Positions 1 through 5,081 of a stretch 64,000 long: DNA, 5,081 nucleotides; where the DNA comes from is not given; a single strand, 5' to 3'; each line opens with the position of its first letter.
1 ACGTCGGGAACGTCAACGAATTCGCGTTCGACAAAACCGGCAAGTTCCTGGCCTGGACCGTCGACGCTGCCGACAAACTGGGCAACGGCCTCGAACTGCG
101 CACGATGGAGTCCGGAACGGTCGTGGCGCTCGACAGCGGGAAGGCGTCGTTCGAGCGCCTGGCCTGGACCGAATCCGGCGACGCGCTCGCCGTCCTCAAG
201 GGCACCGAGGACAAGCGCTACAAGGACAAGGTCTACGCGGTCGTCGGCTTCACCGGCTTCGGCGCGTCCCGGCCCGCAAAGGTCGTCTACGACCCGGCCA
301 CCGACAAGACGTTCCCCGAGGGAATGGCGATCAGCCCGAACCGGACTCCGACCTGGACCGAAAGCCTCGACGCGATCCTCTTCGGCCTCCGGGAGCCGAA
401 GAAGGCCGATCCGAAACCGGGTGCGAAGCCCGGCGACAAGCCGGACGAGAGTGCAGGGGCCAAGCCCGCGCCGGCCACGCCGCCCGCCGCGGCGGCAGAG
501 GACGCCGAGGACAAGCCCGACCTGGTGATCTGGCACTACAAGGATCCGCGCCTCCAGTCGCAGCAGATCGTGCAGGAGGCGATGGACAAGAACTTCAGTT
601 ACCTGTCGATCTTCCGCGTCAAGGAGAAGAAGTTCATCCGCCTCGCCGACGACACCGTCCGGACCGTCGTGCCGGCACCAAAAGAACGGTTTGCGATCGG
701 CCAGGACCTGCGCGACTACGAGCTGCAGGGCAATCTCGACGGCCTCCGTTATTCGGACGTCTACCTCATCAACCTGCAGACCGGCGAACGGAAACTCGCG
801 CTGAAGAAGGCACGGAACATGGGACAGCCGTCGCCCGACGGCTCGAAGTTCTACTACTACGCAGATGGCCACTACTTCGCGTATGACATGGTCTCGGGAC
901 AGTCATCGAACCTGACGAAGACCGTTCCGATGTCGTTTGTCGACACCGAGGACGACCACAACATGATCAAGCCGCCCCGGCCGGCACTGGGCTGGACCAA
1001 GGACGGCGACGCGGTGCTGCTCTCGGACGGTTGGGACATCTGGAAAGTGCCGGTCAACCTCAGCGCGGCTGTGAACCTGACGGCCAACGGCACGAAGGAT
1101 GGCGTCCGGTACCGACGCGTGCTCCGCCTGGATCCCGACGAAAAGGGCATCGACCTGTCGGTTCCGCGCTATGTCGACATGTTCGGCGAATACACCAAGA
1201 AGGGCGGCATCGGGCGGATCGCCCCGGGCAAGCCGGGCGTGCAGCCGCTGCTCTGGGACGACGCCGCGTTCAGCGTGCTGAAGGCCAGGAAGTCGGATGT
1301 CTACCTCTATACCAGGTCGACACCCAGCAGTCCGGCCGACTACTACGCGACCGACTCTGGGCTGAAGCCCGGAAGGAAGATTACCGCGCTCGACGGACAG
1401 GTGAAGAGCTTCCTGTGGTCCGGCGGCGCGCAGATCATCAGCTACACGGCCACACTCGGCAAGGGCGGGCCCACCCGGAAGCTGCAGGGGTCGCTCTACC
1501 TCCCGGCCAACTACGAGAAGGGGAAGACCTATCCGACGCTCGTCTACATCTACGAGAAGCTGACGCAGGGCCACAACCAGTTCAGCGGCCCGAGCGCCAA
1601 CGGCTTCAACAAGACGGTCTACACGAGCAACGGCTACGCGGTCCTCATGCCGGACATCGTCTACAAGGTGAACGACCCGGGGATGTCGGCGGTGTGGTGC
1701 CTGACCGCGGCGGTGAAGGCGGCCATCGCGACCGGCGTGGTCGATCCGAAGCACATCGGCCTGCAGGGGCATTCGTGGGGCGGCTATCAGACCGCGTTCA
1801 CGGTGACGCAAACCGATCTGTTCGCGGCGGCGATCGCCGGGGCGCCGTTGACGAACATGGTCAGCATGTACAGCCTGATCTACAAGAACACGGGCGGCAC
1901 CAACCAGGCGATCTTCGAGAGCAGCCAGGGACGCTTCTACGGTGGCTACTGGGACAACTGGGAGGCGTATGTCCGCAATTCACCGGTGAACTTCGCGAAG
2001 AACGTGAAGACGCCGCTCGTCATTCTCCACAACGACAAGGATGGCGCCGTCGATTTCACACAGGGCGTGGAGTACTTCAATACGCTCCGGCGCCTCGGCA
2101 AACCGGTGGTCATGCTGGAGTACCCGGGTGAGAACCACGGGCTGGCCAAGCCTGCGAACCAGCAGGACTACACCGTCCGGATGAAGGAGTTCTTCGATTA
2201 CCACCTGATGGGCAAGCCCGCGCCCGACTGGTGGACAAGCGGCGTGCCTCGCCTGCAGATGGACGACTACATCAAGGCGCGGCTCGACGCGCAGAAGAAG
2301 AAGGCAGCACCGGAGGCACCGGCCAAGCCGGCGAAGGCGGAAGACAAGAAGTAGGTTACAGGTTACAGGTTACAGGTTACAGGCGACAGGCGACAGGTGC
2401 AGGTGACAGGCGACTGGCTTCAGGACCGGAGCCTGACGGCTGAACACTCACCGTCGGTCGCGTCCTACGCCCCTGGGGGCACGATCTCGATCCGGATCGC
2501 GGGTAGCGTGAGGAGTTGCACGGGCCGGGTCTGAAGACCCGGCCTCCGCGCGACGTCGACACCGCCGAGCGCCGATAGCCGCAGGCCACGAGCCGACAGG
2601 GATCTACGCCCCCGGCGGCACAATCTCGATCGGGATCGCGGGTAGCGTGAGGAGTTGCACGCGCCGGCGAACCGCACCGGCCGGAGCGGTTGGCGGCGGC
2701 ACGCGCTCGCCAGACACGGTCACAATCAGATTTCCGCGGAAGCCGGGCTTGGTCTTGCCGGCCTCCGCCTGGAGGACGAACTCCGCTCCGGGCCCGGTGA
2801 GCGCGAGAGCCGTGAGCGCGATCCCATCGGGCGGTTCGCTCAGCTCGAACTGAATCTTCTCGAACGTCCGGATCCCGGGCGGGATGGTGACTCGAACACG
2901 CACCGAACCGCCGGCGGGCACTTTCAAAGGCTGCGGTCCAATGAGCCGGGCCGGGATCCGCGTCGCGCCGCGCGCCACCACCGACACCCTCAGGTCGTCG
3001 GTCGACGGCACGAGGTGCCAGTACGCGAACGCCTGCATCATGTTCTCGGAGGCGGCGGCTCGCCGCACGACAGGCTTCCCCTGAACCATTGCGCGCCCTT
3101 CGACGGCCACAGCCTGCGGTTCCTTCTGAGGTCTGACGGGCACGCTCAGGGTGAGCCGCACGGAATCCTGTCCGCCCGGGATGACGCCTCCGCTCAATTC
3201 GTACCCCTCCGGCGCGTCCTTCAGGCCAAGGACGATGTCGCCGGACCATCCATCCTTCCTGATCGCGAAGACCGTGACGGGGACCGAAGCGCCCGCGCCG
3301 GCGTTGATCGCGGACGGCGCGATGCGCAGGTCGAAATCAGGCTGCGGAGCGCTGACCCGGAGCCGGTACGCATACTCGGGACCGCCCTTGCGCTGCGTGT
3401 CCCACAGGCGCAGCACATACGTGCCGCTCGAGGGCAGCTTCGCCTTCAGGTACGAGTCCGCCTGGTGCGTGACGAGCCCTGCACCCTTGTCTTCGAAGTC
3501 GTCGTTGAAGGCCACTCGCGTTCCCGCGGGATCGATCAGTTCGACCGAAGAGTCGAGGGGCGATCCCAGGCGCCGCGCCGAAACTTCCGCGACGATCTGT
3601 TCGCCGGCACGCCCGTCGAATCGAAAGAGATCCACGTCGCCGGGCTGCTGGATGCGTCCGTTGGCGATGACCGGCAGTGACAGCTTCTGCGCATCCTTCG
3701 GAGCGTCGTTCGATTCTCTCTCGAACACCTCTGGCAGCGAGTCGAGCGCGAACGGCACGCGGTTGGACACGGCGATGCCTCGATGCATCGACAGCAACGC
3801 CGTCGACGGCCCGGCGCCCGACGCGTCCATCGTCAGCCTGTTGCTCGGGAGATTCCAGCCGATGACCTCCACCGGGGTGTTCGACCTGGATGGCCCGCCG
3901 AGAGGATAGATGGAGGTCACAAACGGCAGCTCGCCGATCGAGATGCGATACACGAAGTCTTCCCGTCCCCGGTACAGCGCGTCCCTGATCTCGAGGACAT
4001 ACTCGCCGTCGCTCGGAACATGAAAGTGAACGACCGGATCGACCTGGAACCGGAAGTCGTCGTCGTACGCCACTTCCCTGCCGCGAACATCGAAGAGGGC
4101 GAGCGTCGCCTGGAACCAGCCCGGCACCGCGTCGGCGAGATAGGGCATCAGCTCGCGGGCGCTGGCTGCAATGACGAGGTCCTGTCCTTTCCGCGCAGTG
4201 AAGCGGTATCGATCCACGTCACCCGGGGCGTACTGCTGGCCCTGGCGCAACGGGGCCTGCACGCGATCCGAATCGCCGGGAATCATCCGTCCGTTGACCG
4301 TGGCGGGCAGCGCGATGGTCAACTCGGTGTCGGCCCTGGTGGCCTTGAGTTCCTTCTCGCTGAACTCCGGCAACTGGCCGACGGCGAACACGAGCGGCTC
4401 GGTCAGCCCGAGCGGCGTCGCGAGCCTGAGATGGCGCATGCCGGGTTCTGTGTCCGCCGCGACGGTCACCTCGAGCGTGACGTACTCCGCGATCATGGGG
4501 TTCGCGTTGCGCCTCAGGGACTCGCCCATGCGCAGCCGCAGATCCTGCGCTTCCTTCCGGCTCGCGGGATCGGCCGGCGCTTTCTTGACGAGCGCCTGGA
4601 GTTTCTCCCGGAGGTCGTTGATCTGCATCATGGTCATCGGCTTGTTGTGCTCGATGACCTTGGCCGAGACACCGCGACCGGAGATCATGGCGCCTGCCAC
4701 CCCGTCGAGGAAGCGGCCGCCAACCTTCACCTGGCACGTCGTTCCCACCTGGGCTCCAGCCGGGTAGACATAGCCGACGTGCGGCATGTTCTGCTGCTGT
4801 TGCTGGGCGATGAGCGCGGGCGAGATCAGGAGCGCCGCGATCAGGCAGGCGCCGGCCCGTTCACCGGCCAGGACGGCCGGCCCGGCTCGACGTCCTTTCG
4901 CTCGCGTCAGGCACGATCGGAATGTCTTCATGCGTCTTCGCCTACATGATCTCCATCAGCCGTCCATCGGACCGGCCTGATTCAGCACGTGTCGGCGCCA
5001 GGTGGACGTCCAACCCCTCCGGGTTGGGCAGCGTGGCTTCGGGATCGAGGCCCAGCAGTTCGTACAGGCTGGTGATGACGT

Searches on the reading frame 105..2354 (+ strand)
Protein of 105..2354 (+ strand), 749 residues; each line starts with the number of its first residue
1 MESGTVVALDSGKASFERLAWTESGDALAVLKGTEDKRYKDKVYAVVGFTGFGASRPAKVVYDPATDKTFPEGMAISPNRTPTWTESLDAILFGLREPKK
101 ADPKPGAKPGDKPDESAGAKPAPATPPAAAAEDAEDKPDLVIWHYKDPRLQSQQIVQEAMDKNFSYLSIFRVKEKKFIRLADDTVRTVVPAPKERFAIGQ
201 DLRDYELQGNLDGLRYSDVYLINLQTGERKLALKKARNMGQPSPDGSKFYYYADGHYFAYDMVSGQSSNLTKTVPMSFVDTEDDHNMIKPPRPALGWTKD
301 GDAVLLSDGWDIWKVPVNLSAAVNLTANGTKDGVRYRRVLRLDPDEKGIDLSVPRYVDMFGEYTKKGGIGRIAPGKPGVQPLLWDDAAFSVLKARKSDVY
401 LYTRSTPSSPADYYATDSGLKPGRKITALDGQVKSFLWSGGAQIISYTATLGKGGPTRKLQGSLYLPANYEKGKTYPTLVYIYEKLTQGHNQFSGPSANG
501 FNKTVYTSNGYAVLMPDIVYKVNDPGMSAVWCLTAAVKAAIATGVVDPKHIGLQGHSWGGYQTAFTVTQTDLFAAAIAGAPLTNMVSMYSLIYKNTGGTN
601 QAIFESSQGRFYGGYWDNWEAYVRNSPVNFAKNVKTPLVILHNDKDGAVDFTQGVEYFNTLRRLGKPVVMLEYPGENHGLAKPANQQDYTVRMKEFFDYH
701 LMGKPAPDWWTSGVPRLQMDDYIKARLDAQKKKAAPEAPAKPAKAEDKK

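Call 93: search_protein_families(library=pfam, proteins=[window:105-2354:+], max_evalue=0.00001)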
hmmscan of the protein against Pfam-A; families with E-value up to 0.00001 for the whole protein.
window:105-2354:+ (749 aa): 1 family
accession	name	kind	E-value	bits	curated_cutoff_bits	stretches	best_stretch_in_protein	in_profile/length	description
PF00326.27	Peptidase_S9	-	1.8e-30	106.5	22.6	1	534-701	49-210/213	Prolyl oligopeptidase family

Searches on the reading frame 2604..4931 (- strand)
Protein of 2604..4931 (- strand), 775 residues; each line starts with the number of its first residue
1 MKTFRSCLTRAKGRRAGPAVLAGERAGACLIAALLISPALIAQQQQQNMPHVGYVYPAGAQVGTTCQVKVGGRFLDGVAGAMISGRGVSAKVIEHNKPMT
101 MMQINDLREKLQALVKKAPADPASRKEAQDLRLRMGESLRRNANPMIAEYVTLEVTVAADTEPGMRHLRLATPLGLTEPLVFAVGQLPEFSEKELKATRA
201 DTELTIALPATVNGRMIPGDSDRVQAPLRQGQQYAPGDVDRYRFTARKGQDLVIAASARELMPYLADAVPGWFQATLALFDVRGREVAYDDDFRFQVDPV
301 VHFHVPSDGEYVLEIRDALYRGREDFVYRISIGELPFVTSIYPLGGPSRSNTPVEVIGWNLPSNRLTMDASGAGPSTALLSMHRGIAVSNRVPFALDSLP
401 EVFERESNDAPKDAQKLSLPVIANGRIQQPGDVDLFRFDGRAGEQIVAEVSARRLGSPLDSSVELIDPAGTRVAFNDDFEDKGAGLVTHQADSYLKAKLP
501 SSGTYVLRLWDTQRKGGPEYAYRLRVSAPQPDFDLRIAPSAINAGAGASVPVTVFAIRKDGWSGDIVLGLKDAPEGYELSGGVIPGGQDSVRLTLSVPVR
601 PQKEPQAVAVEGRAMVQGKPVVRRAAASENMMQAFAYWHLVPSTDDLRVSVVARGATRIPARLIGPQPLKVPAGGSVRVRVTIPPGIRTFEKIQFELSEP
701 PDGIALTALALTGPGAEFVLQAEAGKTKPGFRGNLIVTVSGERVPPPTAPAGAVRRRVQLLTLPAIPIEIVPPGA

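Call 93: search_protein_families(library=pfam, proteins=[window:2604-4931:-], max_evalue=0.00001)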
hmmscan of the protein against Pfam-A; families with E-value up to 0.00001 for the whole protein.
window:2604-4931:- (775 aa): 1 family
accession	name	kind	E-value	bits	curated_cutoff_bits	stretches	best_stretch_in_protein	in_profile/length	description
PF04151.21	PPC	-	1e-07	33.1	25.9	0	432-508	1-67/70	Bacterial pre-peptidase C-terminal domain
